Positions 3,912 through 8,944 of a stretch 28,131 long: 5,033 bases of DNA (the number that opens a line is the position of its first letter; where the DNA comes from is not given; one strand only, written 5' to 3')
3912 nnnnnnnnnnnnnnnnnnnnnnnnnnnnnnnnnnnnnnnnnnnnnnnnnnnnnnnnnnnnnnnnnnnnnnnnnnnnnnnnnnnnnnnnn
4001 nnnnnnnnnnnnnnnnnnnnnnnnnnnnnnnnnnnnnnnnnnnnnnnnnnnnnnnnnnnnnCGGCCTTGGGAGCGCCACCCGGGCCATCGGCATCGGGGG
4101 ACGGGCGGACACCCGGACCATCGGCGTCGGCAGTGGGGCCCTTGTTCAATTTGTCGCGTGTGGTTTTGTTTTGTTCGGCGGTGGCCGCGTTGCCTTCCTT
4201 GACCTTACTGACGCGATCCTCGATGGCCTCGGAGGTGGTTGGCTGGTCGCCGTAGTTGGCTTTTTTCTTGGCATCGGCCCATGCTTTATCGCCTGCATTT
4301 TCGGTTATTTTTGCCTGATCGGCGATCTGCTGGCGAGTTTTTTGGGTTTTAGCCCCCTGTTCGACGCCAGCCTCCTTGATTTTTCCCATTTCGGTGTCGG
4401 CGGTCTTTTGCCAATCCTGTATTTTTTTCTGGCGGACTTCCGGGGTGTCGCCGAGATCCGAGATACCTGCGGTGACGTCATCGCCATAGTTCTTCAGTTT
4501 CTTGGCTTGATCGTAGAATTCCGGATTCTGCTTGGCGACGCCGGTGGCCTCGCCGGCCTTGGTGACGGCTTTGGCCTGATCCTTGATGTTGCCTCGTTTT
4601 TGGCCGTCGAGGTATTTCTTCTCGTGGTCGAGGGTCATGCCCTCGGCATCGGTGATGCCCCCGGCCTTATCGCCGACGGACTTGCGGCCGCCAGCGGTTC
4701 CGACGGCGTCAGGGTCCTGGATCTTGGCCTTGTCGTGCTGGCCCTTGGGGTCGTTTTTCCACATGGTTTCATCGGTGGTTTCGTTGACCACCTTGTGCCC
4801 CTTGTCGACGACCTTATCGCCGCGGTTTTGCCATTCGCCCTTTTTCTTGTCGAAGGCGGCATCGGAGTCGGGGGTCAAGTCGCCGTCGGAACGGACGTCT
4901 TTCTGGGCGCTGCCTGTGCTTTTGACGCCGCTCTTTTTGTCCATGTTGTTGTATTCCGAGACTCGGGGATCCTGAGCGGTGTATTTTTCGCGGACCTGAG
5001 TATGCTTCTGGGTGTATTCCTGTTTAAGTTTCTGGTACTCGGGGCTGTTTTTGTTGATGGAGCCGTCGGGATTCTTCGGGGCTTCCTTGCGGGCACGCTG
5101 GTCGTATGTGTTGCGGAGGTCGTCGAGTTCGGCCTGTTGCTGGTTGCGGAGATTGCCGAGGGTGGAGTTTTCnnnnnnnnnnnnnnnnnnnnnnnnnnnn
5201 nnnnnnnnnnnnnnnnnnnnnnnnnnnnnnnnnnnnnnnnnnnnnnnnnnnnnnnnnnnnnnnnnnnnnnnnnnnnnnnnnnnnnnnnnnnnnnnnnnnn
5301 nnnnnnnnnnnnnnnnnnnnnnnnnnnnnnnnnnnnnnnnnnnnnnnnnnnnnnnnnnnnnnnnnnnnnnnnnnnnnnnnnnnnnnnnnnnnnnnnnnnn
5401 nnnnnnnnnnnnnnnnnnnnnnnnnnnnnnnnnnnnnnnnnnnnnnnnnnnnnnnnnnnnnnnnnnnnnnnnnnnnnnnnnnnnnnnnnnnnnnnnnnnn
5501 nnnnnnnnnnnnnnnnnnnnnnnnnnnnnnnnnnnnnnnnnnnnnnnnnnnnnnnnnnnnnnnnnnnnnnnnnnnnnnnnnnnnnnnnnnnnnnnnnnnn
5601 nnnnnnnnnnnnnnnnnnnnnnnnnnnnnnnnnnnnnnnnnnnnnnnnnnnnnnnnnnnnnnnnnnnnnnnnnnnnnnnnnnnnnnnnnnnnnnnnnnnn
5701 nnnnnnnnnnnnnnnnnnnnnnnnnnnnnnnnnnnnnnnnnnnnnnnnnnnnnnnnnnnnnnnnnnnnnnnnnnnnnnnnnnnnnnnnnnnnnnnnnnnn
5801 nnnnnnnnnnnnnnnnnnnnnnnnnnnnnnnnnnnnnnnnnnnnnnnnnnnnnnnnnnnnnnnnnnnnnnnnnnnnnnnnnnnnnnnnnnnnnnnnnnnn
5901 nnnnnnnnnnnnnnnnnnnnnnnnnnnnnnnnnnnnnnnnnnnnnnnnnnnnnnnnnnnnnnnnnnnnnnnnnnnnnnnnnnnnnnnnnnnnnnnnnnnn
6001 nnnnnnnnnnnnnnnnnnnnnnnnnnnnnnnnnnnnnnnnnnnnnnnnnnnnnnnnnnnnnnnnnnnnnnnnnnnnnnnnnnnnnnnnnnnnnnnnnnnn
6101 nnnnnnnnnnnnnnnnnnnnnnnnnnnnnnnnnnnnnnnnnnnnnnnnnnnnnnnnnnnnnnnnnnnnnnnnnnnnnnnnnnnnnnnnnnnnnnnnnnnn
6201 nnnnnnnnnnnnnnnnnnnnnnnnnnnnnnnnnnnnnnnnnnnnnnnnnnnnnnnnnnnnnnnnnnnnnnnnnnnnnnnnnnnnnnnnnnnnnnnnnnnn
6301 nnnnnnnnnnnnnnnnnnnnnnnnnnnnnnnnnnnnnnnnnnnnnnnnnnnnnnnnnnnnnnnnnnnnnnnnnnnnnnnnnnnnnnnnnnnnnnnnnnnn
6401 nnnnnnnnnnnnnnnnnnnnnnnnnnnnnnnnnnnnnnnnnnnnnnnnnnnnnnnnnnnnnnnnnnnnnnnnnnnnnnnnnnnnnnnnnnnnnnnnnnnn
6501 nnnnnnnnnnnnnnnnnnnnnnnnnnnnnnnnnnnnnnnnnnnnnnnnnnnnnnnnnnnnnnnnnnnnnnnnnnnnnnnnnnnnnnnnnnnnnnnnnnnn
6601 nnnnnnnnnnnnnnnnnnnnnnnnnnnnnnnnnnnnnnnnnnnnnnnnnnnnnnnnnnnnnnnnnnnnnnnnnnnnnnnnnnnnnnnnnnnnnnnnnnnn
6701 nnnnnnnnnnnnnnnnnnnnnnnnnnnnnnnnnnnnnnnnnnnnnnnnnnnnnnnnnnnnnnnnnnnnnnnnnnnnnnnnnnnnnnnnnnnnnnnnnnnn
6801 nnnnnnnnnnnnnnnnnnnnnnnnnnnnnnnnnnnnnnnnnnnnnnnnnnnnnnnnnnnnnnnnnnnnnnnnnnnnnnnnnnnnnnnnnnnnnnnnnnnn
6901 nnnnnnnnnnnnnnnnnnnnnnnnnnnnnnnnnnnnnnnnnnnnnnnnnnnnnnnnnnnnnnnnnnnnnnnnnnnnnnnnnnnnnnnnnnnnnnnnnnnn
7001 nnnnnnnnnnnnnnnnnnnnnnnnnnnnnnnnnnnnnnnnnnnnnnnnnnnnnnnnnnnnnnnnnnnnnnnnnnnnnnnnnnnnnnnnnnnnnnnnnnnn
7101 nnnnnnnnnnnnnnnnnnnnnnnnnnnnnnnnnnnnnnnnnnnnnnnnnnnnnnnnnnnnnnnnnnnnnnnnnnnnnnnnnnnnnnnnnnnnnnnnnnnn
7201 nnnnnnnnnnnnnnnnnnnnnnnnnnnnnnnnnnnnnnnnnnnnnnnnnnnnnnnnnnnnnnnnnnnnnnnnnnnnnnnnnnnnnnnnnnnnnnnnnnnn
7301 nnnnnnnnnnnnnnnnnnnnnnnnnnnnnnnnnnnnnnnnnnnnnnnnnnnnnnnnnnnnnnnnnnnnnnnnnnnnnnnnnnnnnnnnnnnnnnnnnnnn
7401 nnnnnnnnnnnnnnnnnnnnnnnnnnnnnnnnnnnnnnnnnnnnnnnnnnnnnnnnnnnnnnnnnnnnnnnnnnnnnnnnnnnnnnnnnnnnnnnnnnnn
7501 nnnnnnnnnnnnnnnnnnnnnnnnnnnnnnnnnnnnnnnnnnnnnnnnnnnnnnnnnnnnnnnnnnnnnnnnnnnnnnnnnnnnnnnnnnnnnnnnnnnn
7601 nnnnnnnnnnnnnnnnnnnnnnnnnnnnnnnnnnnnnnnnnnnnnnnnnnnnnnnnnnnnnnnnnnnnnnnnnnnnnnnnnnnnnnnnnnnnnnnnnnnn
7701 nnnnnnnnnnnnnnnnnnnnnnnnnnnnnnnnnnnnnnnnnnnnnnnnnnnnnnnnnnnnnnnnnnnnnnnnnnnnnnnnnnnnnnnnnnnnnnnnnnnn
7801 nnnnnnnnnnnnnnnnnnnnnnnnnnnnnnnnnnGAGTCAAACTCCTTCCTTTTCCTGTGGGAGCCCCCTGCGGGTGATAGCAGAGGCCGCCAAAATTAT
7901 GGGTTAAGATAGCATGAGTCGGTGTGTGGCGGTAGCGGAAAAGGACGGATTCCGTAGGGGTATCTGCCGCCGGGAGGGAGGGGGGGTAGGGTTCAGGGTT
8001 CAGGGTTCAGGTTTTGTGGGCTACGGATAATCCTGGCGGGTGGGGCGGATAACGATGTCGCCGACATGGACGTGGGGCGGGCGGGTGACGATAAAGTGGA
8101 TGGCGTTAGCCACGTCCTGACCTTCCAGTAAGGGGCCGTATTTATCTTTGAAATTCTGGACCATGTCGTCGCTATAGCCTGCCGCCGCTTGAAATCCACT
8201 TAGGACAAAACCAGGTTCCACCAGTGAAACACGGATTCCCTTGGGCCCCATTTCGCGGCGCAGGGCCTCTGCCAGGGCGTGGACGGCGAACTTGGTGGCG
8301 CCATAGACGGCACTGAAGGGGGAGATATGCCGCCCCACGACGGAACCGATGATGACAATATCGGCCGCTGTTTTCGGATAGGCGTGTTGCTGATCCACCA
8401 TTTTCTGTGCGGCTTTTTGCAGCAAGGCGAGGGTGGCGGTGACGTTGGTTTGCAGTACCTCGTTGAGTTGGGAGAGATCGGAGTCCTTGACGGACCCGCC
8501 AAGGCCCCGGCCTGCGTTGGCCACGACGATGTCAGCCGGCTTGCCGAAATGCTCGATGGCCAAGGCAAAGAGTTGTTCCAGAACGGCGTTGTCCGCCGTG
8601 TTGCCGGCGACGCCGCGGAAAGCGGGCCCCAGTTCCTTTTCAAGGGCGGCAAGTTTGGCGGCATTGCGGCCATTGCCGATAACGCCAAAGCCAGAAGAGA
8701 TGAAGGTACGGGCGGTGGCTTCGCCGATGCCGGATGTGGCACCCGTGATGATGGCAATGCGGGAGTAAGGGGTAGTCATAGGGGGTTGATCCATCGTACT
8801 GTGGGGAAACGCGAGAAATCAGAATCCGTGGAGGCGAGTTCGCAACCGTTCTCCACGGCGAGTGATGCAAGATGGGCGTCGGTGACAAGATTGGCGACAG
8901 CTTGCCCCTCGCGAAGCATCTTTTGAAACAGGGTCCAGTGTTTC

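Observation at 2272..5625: Giant signal-peptide-bearing intrinsically disordered protein ending in four tandem zinc ribbons (8 CxxC) and a poly-Ala tail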

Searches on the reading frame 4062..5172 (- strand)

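Call 47: search_solved_structures(query=A4, max_evalue=10)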
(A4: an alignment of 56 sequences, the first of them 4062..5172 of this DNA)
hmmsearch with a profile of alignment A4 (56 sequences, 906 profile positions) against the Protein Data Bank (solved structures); distinct sequences matched with E-value up to 10: 14.
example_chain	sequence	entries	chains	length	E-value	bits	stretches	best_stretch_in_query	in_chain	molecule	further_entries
8ga6_A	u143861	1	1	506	6.8e-06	28.6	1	286-602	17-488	THR6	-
6tik_C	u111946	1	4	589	8.8e-05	24.9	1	432-729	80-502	Capsid protein,Putative adhesin/invasin,Capsid protein,Factor H-binding protein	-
5cwb_A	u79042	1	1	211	0.0043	19.3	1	504-669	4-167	Designed helical repeat protein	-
6h3p_A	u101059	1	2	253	0.39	12.8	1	636-753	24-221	Chorismate mutase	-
7abf_A4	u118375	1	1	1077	1.5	10.9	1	296-783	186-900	Transcription elongation regulator 1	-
8fcy_A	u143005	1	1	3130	1.7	10.7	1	451-645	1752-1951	Cytoplasmic dynein 1 heavy chain 1,Serine--tRNA ligase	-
9dt9_A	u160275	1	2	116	1.8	10.6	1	591-660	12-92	231_C2_TrkA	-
1ser_A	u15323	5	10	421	2.2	10.3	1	292-381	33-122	PROTEIN (SERYL-TRNA SYNTHETASE (E.C.6.1.1.11)) | SERYL-tRNA SYNTHETASE | Serine--tRNA ligase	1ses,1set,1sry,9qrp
7abg_A4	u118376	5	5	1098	2.5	10.1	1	296-783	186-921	Transcription elongation regulator 1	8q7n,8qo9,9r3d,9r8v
6m6h_H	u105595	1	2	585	4.4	9.3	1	296-396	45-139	Capsid vertex component 2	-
8fbj_A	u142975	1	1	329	5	9.1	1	497-643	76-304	KWOCA_60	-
9fks_b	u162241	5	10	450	8.9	8.3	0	325-488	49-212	Cytochrome c1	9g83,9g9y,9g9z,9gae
5zz8_r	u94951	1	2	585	9.1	8.3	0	296-396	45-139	UL25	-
6m6g_l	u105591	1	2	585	9.1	8.3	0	296-396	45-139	Capsid vertex component 2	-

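Call 55: predict_structure(alignment_id=A4)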
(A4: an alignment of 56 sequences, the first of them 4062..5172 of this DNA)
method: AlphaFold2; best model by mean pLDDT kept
length: 370 residues; sequences in the alignment: 56
mean_pLDDT: 92.1   pTM: 0.89
mean pLDDT of the five models: 92.1, 90.6, 90.6, 90.5, 89.7
residues with pLDDT >= 90: 321; 70-90: 23; 50-70: 5; < 50: 21
segments of 3 or more residues with pLDDT < 50: 352-370
pLDDT, mean of each block of 10 residues (from residue 1): 87 98 98 97 98 98 97 85 91 95 95 97 98 96 93 96 87 93 98 97 98 98 98 98 97 98 98 98 97 94 92 95 97 98 79 43 36
secondary structure, 60 per line:
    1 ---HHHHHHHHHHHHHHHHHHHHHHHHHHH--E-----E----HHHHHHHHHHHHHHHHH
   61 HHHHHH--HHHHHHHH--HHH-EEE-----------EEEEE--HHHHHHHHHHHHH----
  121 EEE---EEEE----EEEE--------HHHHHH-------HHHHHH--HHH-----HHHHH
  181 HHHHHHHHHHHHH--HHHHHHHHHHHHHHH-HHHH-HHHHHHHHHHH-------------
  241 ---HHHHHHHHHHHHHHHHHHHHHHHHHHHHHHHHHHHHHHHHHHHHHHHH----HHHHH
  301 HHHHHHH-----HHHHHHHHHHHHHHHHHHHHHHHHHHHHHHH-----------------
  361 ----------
elements in order: H4-30 H44-66 H69-76 E83-85 E97-101 H104-116 E121-123 E127-130 E135-138 H147-152 H160-165 H176-193 H196-210 H212-215 H217-227 H244-291 H296-307 H313-343
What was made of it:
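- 4066..5172 (-): N module, aa 152-520. It is a confidently folded alpha/beta core plus a helical domain. Invariant residues are G238, S239, D247, D249, W289, G329, K337, K352 and K356; D285 and D333 are nearly invariant. AF2 pLDDT 92.1 and pTM 0.89 (call 55).
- AF2 gives pLDDT 92 and pTM 0.89 for N (call 55). The strand order is beta1, GS, beta2 (DxD), helix, three strands with D285 at the last (call 55). The N module is modelled at pLDDT 92 and pTM 0.89 (call 55).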

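Call 59: search_protein_families(library=pfam, proteins=[window:4062-5172:-], max_evalue=10)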
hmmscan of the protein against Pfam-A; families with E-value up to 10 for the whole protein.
window:4062-5172:- (370 aa): 2 families
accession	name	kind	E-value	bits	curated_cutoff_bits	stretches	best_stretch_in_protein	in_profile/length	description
PF00210.30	Ferritin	-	0.0037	17.6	24.5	1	217-300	35-116/142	Ferritin-like domain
PF17932.6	TetR_C_24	-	2.6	8.8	26.4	0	227-283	20-75/114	Tetracyclin repressor-like, C-terminal domain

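Call 64: fold_search(model_id=the predicted structure, library=pdb)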
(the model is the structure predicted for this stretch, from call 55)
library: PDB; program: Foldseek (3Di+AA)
matches with E <= 10: 107; with E <= 0.001: 0
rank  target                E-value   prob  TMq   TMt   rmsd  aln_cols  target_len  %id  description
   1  5izt_B                7.0e-01  0.13  0.10  0.16  16.7       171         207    9  Crystal structure of a C-terminal proteolytic fragment of an outer surface protein from Borrelia burgdorferi (released 2016-05-04)
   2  8r5s_D                1.4e+00  0.08  0.14  0.20  24.2       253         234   16  t113 - De-novo designed soluble homotetramer (released 2024-11-27)
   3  9gwj_B                1.8e+00  0.15  0.16  0.27  15.9       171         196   13  Crystal structure of CINP-c1orf109 complex (released 2025-10-08)
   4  8r5s_E                2.2e+00  0.07  0.14  0.20  24.2       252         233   16  t113 - De-novo designed soluble homotetramer (released 2024-11-27)
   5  8fin_B                2.3e+00  0.08  0.12  0.21  21.3       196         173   13  Multi-state design of two-state switchable hinge proteins (released 2023-08-16)
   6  7zgj_C                2.4e+00  0.06  0.13  0.20  17.9       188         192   18  Trypanosoma brucei gambiense ISG65 in complex with human complement component C3 (released 2023-04-05)
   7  5izt_A                2.4e+00  0.06  0.10  0.15  17.6       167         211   10  Crystal structure of a C-terminal proteolytic fragment of an outer surface protein from Borrelia burgdorferi (released 2016-05-04)
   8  9qwr_A                2.7e+00  0.08  0.12  0.24  16.9       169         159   18  MIC60 helical bundle dimer (released 2026-02-25)
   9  4tql_A                3.2e+00  0.15  0.21  0.31  18.2       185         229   14  Computationally designed three helix bundle (released 2014-10-15)
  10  5i4e                  3.2e+00  0.07  0.14  0.06  22.2       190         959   12  Crystal Structure of Human Nonmuscle Myosin 2C motor domain (released 2017-09-13)
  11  5m4y_E                3.4e+00  0.12  0.17  0.31  13.7       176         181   14  Crystal structure of the Sec3/Sso2 complex at 2.20 angstrom resolution (released 2017-02-08)
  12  7jh6_A                3.4e+00  0.04  0.10  0.18  19.6       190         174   10  De novo designed two-domain di-Zn(II) and porphyrin-binding protein (released 2020-12-09)
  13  7fc9                  3.7e+00  0.06  0.12  0.08  18.8       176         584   11  Crystal structure of CmABCB1 in lipidic mesophase revealed by LCP-SFX (released 2022-02-02)
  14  5dhh_A                3.7e+00  0.03  0.10  0.12  21.6       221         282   10  The crystal structure of nociceptin/orphanin FQ peptide receptor (NOP) in complex with SB-612111 (PSI Community Target (released 2015-10-21)
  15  6b2z_M                4.3e+00  0.06  0.15  0.19  14.7       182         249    6  Cryo-EM structure of the dimeric FO region of yeast mitochondrial ATP synthase (released 2017-11-08)
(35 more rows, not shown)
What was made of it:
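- On Pol-beta nucleotidyltransferase fold: Foldseek E is >= 0.7 (call 64).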

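Call 66: search_protein_families(library=pfam, alignment_id=A6, max_evalue=10)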
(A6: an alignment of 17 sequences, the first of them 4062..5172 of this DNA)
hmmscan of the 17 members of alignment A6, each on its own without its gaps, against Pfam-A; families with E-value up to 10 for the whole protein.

A. member 1, window:4062-5172:- (370 aa): 2 families
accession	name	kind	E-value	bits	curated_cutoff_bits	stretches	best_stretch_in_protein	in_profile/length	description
PF00210.30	Ferritin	-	0.0037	17.6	24.5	1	217-300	35-116/142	Ferritin-like domain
PF17932.6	TetR_C_24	-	2.6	8.8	26.4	0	227-283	20-75/114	Tetracyclin repressor-like, C-terminal domain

B. families by the number of members that match (of 17 scanned): 27 families (the first 25 are shown)
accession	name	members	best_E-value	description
PF00210.30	Ferritin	2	0.0037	Ferritin-like domain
PF05835.17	Synaphin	1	0.0012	Synaphin protein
PF05791.16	Bacillus_HBL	1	0.0096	Bacillus haemolytic enterotoxin (HBL)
PF17946.7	RecC_C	1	0.027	RecC C-terminal domain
PF16981.10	Chi-conotoxin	1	0.029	chi-Conotoxin or t superfamily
PF00258.30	Flavodoxin_1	1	0.041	Flavodoxin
PF18113.7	Rbx_binding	1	0.043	Rubredoxin binding C-terminal domain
PF04871.18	Uso1_p115_C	1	0.058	Uso1 / p115 like vesicle tethering protein, C terminal region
PF04316.19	FlgM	1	0.06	Anti-sigma-28 factor, FlgM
PF10076.14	Phage_Mu_Gp48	1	0.06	Bacteriophage Mu-like, Gp48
PF07683.19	CobW_C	1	0.061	Cobalamin synthesis protein cobW C-terminal domain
PF11189.13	DUF2973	1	0.081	Protein of unknown function (DUF2973)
PF22564.2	HAAS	1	0.096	HAAS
PF08972.17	DUF1902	1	0.11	Domain of unknown function (DUF1902)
PF02579.22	Nitro_FeMo-Co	1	0.14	Dinitrogenase iron-molybdenum cofactor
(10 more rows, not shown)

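Call 80: find_homologous_proteins(query=A6, max_evalue=0.00001)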
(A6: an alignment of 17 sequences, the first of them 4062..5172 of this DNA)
Query A6 (17 sequences) (370 aa, profile of the alignment): 15 proteins with E <= 0.00001 among 8000 candidates.
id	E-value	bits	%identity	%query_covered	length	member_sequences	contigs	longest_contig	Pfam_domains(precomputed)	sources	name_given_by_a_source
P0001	6.9e-116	406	100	100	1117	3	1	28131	-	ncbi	-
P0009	3.3e-112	394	45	94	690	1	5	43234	-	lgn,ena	-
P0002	2.8e-110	388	85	100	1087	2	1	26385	-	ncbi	-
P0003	9.0e-104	366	73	96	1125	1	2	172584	-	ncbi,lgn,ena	-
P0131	1.6e-100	356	29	70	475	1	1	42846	-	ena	-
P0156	1.6e-95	339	29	77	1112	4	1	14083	-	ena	-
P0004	2.1e-86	309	55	97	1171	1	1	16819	-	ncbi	-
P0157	9.4e-84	300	33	78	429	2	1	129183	-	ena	-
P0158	1.3e-82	297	32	76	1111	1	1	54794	-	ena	-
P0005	2.6e-82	296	58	99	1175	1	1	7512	-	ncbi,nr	ncbi:MAG: hypothetical protein PHR35_14425, partial [Kiritimatiellae bacterium]|nr:hypothetical prot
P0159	8.9e-81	291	45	89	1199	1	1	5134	PF04706.19,PF01683.24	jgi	jgi:Cys-rich repeat protein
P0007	4.6e-77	278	46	92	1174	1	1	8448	-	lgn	-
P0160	8.2e-75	271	43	99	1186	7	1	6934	PF04706.19,PF01683.24,PF23416.2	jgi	jgi:hypothetical protein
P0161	3.3e-29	121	28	22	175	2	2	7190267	-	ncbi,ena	-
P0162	4.9e-13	67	34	11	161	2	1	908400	-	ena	-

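Call 81: find_encoding_contigs(protein=P0161, flank=10000, max_places=2)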
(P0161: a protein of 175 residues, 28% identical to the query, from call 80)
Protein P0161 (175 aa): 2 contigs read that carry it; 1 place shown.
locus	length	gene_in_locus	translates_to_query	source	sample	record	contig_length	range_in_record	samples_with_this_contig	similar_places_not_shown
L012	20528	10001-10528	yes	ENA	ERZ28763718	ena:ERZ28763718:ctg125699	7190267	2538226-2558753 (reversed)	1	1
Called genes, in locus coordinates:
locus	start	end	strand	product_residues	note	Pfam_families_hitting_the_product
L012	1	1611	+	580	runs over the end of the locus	PF01609:DDE_Tnp_1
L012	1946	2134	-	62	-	PF04964:Flp_Fap (weak)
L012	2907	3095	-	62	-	PF04964:Flp_Fap (weak)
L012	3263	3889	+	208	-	-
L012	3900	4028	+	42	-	-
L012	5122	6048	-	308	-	-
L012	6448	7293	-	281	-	PF12679:ABC2_membrane_2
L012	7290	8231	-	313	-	PF00005:ABC_tran, PF13304:AAA_21 (faint)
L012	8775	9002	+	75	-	-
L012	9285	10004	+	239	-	PF13428:TPR_14 (faint), PF14559:TPR_19 (faint), PF07719:TPR_2 (faint), PF13181:TPR_8 (faint), PF13431:TPR_17 (faint)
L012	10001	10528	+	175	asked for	-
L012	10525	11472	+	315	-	PF12760:Zn_ribbon_IS1595, PF12762:DDE_Tnp_IS1595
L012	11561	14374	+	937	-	-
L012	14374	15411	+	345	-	-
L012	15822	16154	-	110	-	-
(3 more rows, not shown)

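Call 82: find_encoding_contigs(protein=P0157, flank=10000, max_places=1)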
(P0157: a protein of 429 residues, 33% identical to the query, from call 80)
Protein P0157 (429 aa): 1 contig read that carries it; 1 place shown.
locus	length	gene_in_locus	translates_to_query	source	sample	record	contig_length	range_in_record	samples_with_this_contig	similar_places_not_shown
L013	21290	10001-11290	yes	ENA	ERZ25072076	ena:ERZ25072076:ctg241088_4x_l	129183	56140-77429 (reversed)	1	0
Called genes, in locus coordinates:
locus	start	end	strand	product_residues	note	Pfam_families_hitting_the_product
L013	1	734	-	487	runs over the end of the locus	PF07394:DUF1501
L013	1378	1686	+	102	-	PF01527:HTH_Tnp_1, PF13551:HTH_29 (weak)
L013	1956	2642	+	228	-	PF00665:rve, PF13683:rve_3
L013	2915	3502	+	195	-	PF07452:CHRD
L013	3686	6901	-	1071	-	PF07635:PSCyt1, PF07583:PSCyt2, PF13385:Laminin_G_3, PF07587:PSD1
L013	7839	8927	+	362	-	PF00326:Peptidase_S9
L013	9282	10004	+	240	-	PF13181:TPR_8 (faint), PF13432:TPR_16 (faint), PF13428:TPR_14 (faint), PF14559:TPR_19 (faint), PF07719:TPR_2 (faint)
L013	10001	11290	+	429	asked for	-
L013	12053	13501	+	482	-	PF19295:SufBD_N, PF01458:SUFBD_core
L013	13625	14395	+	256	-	PF02463:SMC_N (faint), PF00005:ABC_tran, PF13304:AAA_21 (faint)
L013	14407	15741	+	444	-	PF19295:SufBD_N, PF01458:SUFBD_core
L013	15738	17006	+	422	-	PF00155:Aminotran_1_2, PF00266:Aminotran_5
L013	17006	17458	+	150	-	PF01592:NifU_N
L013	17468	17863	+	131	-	PF01883:FeS_assembly_P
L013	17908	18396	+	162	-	PF02082:Rrf2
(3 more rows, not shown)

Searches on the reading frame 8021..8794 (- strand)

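Call 6: search_protein_families(library=pfam, proteins=[window:8021-8794:-], max_evalue=0.1)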
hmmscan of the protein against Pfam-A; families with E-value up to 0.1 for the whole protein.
window:8021-8794:- (257 aa): 7 families
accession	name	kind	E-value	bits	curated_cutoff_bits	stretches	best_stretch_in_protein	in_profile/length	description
PF00106.31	adh_short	-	3.4e-40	138.1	26.6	1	13-203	2-188/195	short chain dehydrogenase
PF13561.12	adh_short_C2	-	8.9e-30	104.4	27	1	18-237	1-218/236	Enoyl-(Acyl carrier protein) reductase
PF08659.16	KR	-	9.6e-07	29.3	22.6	1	15-186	4-170/180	KR domain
PF01370.27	Epimerase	-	1.9e-06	27.9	20.9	1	15-186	2-164/240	NAD dependent epimerase/dehydratase family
PF08643.16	DUF1776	-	0.0053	16.6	25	1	103-195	109-197/294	Fungal family of unknown function (DUF1776)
PF03807.23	F420_oxidored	-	0.0075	17.3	21.6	1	12-62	1-51/94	NADP oxidoreductase coenzyme F420-dependent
PF23441.1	SDR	-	0.012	15.5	27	1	59-198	63-195/258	SDR-like rossmann domain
